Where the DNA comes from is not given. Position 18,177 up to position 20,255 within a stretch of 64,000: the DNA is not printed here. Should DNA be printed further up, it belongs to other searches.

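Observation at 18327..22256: Minus-strand cluster: processive GT2 glycosyltransferase - orphan 210-aa protein - B12-binding radical SAM enzyme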

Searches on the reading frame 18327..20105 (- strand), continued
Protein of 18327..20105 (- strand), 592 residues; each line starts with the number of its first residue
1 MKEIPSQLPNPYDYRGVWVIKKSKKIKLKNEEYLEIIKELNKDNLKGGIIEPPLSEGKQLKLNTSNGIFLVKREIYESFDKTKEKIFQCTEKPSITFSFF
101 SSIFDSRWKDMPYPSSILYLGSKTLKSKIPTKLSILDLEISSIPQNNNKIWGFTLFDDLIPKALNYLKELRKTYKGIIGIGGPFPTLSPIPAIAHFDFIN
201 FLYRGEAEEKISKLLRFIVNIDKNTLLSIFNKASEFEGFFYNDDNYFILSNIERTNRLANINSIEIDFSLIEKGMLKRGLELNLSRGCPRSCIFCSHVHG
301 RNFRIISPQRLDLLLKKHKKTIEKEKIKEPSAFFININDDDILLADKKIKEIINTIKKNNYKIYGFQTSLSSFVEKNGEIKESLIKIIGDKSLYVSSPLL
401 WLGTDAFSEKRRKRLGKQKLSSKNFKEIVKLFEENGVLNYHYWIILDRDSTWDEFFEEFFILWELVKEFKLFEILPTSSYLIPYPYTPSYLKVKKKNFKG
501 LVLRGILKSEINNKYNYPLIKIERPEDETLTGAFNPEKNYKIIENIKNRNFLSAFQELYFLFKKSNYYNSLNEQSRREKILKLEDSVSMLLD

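Call 54: predict_structure(alignment_id=A1)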
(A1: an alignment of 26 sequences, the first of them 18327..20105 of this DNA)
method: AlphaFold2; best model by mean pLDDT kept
length: 592 residues; sequences in the alignment: 26
mean_pLDDT: 90.9   pTM: 0.89
mean pLDDT of the five models: 90.9, 90.5, 90.3, 86.3, 85.0
residues with pLDDT >= 90: 416; 70-90: 159; 50-70: 15; < 50: 2
segments of 3 or more residues with pLDDT < 50: none
pLDDT, mean of each block of 10 residues (from residue 1): 67 96 89 94 89 75 79 71 72 96 86 93 96 91 89 93 91 96 95 95 94 97 92 95 97 92 92 95 91 87 93 97 97 92 87 97 94 89 94 96 91 88 93 97 92 96 96 86 89 79 89 90 91 90 93 97 96 96 95 88
secondary structure, 60 per line:
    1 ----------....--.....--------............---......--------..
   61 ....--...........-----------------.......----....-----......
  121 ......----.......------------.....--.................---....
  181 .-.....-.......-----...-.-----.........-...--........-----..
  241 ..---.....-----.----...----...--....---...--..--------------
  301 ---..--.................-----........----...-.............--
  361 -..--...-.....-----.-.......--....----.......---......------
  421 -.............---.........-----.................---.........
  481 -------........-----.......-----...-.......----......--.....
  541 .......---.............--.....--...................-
elements in order: H11-14 E17-21 H30-41 E45-50 E59-64 E67-72 H73-77 E95-101 H106-109 H115-126 E131-137 E150-154 H157-173 E177-181 H183-187 H189-195 E201-203 H211-219 H226-233 E239-242 E246-250 H273-276 E280-282 H308-324 H330-333 E334-337 H346-358 E366-368 H370-373 H382-388 E399-405 H409-414 H422-434 E438-446 H452-468 E472-480 H488-495 E501-507 E517-523 H528-533 H536-547 H551-563 H566-570 H573-591

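Call 57: fold_search(model_id=the predicted structure, library=pdb)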
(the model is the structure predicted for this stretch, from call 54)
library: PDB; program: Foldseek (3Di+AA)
matches with E <= 10: 1371; with E <= 0.001: 35
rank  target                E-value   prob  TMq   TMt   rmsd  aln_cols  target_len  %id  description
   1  5ul4                  9.8e-19  1.00  0.57  0.48  15.4       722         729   16  Structure of Cobalamin-dependent S-adenosylmethionine radical enzyme OxsB with aqua-cobalamin and S-adenosylmethionine b (released 2017-04-19)
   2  5ul3                  2.2e-18  1.00  0.56  0.47  16.7       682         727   15  Structure of Cobalamin-dependent S-adenosylmethionine radical enzyme OxsB with aqua-cobalamin bound (released 2017-04-19)
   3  5ul2                  7.5e-17  1.00  0.56  0.47  16.6       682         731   15  Structure of Apo, SeMet-labeled Cobalamin-dependent S-adenosylmethionine radical enzyme OxsB (released 2017-04-19)
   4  6wte_B                2.8e-15  1.00  0.51  0.56   7.0       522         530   12  Structure of radical S-adenosylmethionine methyltransferase, TsrM, from Kitasatospora setae with cobalamin and [4Fe-4S (released 2020-12-23)
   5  6wte_A                3.5e-15  1.00  0.50  0.52   6.3       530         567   11  Structure of radical S-adenosylmethionine methyltransferase, TsrM, from Kitasatospora setae with cobalamin and [4Fe-4S (released 2020-12-23)
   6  6wtf_A                4.1e-15  1.00  0.50  0.54   6.1       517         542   12  Structure of radical S-adenosylmethionine methyltransferase, TsrM, from Kitasatospora setae with tryptophan substrate  (released 2020-12-23)
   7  7kdx_B                6.5e-15  1.00  0.54  0.49   8.2       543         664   12  Crystal structure of Streptomyces tokunonesis TokK with hydroxycobalamin, 5'-deoxyadenosine, and methionine (released 2022-01-12)
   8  9n1d                  6.9e-15  1.00  0.53  0.50   6.9       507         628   13  Crystal structure of CysS from Corallococcus sp. CA054B with 5'-deoxyadenosine and methionine bound (released 2026-01-28)
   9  9ccb                  8.2e-15  1.00  0.46  0.64   4.5       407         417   13  X-ray crystal structure of methyl-coenzyme M reductase glutamine methylase (MgmA) from Methanothermobacter marburgensis  (released 2025-01-01)
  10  6wtf_B                1.3e-14  1.00  0.51  0.56   7.2       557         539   12  Structure of radical S-adenosylmethionine methyltransferase, TsrM, from Kitasatospora setae with tryptophan substrate  (released 2020-12-23)
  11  9n1c                  2.4e-14  1.00  0.50  0.48   5.8       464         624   13  Crystal structure of CysS from Corallococcus sp. CA054B with 5'-deoxyadenosine, methionine, and pantetheinylated 3-ethox (released 2026-01-28)
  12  7kdx_A                2.4e-14  1.00  0.53  0.48   8.2       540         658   11  Crystal structure of Streptomyces tokunonesis TokK with hydroxycobalamin, 5'-deoxyadenosine, and methionine (released 2022-01-12)
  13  7kdy_A                2.6e-14  1.00  0.54  0.49   9.1       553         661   12  Crystal structure of Streptomyces tokunonesis TokK with hydroxycobalamin, 5'-deoxyadenosine, methionine, and (2R)-pant (released 2022-01-12)
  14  9n1b                  2.9e-14  1.00  0.52  0.49   5.7       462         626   13  Crystal structure of CysS from Corallococcus sp. CA054B with 5'-deoxyadenosine, methionine, and pantetheinylated 3-metho (released 2026-01-28)
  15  7kdy_B                4.0e-13  1.00  0.53  0.48   9.1       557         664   12  Crystal structure of Streptomyces tokunonesis TokK with hydroxycobalamin, 5'-deoxyadenosine, methionine, and (2R)-pant (released 2022-01-12)
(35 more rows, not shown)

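Call 71: find_encoding_contigs(protein=P0010, flank=6000, max_places=1)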
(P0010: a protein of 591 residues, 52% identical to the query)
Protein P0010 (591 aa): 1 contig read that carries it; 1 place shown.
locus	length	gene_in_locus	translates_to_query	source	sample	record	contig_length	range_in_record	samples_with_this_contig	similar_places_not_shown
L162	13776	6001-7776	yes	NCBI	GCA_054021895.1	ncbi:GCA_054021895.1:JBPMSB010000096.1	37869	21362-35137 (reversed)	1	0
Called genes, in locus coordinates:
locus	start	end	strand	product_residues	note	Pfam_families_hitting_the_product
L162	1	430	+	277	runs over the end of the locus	-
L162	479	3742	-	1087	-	PF26549:Tricorn_N, PF26550:Tricorn_2nd (weak), PF26549:Tricorn_N, PF26550:Tricorn_2nd, PF07676:PD40, PF14684:Tricorn_C1, PF14685:PDZ_Tricorn, PF03572:Peptidase_S41, +2 more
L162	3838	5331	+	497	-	PF13506:Glyco_transf_21, PF00535:Glycos_transf_2, PF13641:Glyco_tranf_2_3, PF13632:Glyco_trans_2_3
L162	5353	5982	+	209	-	PF26154:DUF8042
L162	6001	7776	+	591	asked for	-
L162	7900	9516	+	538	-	PF09820:AAA-ATPase_like, PF08011:PDDEXK_9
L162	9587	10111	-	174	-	PF03734:YkuD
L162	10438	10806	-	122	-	PF03733:YccF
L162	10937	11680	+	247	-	-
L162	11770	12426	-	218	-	PF07719:TPR_2 (faint), PF13174:TPR_6 (weak)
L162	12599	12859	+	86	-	-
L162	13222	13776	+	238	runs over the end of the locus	PF01881:Cas_Cas6_C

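Call 72: find_encoding_contigs(protein=P0012, flank=6000, max_places=1)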
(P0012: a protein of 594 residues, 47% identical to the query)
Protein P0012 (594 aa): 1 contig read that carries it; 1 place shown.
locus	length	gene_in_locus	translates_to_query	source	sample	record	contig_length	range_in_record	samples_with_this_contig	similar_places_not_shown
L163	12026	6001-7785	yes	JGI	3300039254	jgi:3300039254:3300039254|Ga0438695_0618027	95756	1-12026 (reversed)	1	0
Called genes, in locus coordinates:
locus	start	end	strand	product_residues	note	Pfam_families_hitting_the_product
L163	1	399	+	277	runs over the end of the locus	-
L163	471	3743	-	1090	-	PF26549:Tricorn_N, PF26550:Tricorn_2nd (weak), PF26549:Tricorn_N, PF26550:Tricorn_2nd, PF07676:PD40, PF14684:Tricorn_C1, PF14685:PDZ_Tricorn, PF03572:Peptidase_S41, +4 more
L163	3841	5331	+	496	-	PF13506:Glyco_transf_21, PF00535:Glycos_transf_2, PF13641:Glyco_tranf_2_3, PF13632:Glyco_trans_2_3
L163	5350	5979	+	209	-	PF26154:DUF8042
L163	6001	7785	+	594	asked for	PF04055:Radical_SAM (faint)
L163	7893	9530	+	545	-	PF00246:Peptidase_M14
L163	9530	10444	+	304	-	PF01565:FAD_binding_4, PF02873:MurB_C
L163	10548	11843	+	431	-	PF01640:Peptidase_C10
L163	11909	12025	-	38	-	?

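Call 73: find_encoding_contigs(protein=P0014, flank=6000, max_places=1)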
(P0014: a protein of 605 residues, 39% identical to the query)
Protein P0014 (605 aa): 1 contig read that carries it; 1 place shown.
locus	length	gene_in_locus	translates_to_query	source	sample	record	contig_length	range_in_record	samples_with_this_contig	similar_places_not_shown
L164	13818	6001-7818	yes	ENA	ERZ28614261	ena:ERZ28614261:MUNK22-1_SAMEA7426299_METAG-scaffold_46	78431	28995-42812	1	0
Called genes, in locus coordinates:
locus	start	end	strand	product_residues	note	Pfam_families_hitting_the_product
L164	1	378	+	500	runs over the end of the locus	PF00496:SBP_bac_5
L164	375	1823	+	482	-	PF02518:HATPase_c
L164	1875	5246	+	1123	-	PF02463:SMC_N, PF13175:AAA_15, PF13304:AAA_21, PF13555:AAA_29 (faint)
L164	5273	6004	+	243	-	PF03205:MobB (weak), PF04060:FeS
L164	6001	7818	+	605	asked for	-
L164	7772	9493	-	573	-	PF02518:HATPase_c, PF13589:HATPase_c_3, PF01119:DNA_mis_repair, PF08676:MutL_C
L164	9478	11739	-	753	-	-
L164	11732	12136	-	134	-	PF08378:NERD (weak), PF02021:UPF0102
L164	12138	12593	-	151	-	PF01668:SmpB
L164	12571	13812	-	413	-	PF01595:CNNM, PF00571:CBS, PF03471:CorC_HlyC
